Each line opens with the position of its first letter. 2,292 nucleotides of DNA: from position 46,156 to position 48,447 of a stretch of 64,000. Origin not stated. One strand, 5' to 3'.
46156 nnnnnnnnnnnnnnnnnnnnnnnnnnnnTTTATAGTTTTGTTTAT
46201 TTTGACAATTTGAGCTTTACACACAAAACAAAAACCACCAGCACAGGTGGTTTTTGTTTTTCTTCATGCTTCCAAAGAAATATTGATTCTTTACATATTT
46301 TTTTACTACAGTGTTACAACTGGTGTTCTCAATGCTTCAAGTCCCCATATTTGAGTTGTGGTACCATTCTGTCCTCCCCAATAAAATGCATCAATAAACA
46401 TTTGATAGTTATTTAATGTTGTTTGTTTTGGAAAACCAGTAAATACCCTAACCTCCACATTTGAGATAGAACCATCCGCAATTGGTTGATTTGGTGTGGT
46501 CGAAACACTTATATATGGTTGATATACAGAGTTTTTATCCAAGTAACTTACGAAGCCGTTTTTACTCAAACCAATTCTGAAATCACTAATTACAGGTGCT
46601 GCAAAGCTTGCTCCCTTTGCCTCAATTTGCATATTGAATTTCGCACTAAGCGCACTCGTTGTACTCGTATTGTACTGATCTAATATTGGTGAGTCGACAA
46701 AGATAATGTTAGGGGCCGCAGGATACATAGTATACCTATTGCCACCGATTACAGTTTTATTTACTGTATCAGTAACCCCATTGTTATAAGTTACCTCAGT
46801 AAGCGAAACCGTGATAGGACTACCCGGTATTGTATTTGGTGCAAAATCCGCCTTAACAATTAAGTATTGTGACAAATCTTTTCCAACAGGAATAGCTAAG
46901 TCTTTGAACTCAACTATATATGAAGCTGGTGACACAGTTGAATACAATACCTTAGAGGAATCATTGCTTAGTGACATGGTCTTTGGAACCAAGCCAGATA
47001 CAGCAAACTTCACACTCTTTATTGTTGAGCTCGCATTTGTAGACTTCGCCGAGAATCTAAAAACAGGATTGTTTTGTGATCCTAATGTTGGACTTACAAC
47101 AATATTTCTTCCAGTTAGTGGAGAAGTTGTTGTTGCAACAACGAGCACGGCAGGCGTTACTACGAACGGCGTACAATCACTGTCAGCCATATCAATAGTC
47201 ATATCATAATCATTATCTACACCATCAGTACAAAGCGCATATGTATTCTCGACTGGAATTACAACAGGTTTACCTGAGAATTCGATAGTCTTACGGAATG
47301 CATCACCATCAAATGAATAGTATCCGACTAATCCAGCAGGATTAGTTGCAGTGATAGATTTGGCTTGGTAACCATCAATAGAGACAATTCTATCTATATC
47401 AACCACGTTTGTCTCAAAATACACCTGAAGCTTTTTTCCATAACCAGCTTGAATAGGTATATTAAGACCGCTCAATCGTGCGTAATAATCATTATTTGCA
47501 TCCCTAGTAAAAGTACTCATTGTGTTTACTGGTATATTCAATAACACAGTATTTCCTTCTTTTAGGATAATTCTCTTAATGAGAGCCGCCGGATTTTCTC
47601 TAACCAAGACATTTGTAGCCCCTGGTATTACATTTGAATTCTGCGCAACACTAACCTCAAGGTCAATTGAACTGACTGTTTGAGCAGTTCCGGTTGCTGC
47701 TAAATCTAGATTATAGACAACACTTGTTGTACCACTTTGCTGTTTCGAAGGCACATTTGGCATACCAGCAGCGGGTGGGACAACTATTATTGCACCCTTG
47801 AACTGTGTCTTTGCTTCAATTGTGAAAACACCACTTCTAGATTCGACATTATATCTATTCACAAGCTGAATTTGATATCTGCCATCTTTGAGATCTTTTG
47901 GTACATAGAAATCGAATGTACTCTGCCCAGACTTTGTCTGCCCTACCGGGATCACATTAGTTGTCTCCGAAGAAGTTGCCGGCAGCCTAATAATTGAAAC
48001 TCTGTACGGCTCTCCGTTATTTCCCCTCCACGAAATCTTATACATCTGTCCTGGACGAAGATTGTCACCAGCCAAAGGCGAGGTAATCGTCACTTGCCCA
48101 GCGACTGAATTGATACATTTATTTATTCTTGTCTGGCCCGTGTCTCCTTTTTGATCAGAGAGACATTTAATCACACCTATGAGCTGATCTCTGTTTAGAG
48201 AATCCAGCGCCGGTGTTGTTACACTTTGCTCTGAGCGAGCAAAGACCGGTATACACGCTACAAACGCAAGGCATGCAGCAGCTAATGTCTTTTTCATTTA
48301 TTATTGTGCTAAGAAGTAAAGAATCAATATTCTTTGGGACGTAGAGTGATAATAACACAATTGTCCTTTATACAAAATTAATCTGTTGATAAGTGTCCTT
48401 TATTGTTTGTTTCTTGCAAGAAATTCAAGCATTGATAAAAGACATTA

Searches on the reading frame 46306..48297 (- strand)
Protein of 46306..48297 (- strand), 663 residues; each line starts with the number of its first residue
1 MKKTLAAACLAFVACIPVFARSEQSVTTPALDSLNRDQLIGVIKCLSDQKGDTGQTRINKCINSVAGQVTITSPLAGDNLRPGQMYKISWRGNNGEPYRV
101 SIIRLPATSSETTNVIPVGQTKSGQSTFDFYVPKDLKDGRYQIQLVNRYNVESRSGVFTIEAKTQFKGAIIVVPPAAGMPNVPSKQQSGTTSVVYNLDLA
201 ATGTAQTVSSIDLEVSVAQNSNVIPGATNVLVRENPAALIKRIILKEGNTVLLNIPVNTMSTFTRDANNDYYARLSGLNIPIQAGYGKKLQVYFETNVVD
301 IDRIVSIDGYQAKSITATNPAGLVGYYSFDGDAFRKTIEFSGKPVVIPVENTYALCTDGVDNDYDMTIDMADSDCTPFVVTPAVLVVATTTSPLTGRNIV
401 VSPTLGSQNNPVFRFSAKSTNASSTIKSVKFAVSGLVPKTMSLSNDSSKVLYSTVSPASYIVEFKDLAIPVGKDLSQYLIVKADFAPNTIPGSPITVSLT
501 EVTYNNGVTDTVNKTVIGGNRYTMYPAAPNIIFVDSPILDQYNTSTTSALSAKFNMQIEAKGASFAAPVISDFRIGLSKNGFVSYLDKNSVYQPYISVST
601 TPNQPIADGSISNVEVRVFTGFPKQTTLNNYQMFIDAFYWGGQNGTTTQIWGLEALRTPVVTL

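Call 70: search_protein_families(library=pfam, proteins=[window:46306-48297:-], max_evalue=0.00001)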
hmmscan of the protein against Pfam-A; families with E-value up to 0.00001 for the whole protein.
window:46306-48297:- (663 aa): 1 family
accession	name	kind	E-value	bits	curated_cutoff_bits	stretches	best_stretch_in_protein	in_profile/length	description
PF10342.15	Kre9_KNH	-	8.1e-07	30.1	24.6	1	73-151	1-81/94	Kre9/KNH-like N-terminal Ig-like domain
